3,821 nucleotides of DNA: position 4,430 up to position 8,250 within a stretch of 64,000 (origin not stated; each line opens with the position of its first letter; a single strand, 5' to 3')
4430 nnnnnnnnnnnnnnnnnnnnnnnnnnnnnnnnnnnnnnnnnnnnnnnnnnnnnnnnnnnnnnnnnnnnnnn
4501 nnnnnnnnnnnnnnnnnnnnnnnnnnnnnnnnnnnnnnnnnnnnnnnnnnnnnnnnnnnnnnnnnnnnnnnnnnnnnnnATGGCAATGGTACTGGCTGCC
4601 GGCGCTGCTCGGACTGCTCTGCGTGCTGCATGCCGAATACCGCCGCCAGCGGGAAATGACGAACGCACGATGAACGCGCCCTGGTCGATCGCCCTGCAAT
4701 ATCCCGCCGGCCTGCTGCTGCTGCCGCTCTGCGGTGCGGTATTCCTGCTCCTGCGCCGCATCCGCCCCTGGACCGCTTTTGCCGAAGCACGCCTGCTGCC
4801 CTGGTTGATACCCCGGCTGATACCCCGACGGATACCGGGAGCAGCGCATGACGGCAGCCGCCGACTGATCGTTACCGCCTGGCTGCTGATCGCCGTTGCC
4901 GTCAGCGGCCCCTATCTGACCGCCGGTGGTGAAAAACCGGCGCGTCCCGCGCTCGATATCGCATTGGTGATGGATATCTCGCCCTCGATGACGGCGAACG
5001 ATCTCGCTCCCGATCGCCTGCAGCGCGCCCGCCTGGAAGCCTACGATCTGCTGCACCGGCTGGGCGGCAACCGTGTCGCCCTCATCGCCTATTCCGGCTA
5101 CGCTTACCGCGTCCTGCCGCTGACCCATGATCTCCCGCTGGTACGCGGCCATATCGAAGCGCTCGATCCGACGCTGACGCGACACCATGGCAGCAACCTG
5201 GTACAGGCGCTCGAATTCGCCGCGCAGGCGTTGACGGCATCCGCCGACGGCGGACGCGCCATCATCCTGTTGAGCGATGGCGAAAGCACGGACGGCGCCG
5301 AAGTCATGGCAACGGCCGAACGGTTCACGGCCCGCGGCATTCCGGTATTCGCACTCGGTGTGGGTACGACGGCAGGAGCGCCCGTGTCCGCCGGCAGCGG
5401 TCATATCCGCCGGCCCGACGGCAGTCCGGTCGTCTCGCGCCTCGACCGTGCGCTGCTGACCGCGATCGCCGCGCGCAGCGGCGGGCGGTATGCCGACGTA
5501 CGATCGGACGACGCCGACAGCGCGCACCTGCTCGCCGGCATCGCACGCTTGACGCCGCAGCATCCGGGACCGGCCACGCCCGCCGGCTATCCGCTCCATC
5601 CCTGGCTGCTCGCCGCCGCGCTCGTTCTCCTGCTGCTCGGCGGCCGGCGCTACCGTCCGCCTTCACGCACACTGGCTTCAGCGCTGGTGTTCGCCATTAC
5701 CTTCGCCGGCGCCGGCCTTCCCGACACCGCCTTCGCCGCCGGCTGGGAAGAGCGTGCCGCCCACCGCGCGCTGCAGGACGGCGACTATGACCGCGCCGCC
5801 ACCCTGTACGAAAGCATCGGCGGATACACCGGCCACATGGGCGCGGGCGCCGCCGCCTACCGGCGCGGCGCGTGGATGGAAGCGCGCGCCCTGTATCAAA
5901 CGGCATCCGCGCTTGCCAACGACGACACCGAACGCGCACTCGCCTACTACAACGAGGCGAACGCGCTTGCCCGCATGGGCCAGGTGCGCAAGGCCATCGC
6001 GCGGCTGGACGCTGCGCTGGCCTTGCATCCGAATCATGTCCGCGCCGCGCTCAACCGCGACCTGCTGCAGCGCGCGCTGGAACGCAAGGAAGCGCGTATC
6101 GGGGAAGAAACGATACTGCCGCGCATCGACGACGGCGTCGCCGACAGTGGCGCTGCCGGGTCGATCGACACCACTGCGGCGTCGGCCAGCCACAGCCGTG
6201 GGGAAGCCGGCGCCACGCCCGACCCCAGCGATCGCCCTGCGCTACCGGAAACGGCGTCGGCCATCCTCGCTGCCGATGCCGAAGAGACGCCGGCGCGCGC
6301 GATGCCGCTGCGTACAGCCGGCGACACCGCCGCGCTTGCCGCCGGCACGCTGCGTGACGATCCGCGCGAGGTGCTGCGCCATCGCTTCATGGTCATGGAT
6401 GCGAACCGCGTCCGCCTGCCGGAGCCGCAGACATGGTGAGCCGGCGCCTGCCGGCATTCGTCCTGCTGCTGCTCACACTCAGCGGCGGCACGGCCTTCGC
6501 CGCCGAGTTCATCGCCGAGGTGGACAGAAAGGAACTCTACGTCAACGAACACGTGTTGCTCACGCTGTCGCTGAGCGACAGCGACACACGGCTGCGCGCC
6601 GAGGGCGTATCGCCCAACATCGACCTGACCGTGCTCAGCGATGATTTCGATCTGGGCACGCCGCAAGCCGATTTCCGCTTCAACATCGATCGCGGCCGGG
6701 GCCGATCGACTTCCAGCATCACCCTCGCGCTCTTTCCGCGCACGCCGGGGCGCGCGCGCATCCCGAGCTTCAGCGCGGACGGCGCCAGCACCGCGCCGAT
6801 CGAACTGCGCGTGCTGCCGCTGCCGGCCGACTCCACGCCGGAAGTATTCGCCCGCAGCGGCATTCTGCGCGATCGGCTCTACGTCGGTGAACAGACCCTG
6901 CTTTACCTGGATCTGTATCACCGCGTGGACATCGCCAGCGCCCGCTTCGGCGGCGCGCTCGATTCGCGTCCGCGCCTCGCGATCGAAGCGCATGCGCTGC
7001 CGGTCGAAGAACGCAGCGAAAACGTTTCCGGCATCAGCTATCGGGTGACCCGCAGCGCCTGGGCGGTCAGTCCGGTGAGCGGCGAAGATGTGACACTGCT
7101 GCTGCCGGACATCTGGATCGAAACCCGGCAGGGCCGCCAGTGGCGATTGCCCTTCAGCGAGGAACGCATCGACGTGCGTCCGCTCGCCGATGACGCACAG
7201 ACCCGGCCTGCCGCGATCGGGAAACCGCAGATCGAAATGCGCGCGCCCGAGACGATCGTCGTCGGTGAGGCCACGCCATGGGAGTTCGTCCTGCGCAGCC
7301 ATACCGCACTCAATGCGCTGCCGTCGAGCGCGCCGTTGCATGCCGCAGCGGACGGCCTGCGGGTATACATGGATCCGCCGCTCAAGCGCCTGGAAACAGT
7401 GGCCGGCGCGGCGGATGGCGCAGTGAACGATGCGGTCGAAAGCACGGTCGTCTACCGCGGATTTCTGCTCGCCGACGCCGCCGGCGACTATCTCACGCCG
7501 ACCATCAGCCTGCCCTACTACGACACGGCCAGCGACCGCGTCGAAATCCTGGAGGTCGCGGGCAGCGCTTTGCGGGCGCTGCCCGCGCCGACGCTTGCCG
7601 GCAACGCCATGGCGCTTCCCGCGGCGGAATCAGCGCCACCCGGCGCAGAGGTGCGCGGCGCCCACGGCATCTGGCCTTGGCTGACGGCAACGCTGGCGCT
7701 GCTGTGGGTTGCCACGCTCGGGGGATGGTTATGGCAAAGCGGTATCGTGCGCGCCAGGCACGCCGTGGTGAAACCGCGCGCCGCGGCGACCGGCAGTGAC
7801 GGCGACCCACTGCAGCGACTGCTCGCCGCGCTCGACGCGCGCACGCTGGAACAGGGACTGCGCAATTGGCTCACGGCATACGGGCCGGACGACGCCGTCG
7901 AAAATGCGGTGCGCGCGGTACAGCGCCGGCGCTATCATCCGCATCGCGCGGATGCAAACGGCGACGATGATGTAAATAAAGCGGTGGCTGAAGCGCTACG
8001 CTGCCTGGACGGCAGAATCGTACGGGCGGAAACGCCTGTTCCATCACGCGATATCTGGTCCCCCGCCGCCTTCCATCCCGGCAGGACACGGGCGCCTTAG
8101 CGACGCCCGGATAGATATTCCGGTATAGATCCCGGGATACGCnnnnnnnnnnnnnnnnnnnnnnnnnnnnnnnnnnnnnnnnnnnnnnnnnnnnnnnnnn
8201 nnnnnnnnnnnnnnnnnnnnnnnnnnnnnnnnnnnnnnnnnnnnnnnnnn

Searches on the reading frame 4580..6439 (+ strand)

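Call 79: search_protein_families(library=pfam, proteins=[window:4580-6439:+], max_evalue=0.01)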
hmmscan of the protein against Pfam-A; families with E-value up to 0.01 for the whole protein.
window:4580-6439:+ (619 aa): 10 families
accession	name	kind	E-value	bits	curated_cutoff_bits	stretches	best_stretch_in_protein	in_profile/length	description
PF13519.12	VWA_2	-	2.1e-16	60.9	27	1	128-235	2-107/107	von Willebrand factor type A domain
PF00092.34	VWA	-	1e-14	55.6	23.8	1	126-263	1-141/174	von Willebrand factor type A domain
PF07719.23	TPR_2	-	0.00012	22.4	27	1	453-486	1-34/34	Tetratricopeptide repeat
PF13424.12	TPR_12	-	0.00065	20.3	30.1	1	422-482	9-74/77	Tetratricopeptide repeat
PF06707.17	DUF1194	-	0.00093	18.9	27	1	203-265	93-158/206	Protein of unknown function (DUF1194)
PF13432.12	TPR_16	-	0.0017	19.2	32.7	1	457-493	1-37/65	Tetratricopeptide repeat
PF13174.12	TPR_6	-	0.0027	18.7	26.3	0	455-486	2-33/33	Tetratricopeptide repeat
PF13428.12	TPR_14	-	0.0046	18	23.5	1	456-491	4-39/44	Tetratricopeptide repeat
PF14559.12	TPR_19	-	0.0058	17.4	25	0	429-489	4-61/68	Tetratricopeptide repeat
PF00515.34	TPR_1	-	0.007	16.6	27.8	1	453-486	1-34/34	Tetratricopeptide repeat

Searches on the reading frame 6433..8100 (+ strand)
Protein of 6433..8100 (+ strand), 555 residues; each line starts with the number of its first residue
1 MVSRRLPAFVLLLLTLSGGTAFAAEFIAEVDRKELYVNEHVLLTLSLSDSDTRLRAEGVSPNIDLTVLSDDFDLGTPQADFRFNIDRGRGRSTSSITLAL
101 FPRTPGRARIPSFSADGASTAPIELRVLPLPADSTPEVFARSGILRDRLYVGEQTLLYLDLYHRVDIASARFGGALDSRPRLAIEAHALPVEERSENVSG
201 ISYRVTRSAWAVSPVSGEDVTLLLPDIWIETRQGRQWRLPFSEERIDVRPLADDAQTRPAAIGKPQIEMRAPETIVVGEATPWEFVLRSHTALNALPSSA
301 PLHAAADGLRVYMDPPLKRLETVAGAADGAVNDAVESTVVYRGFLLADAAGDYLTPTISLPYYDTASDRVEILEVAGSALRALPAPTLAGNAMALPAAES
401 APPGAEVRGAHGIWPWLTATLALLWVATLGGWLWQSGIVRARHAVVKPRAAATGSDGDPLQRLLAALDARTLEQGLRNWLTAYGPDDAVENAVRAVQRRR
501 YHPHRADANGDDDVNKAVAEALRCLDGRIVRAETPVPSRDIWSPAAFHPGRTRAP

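Call 79: search_protein_families(library=pfam, proteins=[window:6433-8100:+], max_evalue=0.01)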
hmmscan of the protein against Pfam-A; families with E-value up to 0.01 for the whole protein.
window:6433-8100:+ (555 aa): 1 family
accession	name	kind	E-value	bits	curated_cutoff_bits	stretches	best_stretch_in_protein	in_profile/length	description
PF13584.12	BatD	-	7.6e-12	46.2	24.1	1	28-127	1-92/92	BatD DUF11 like domain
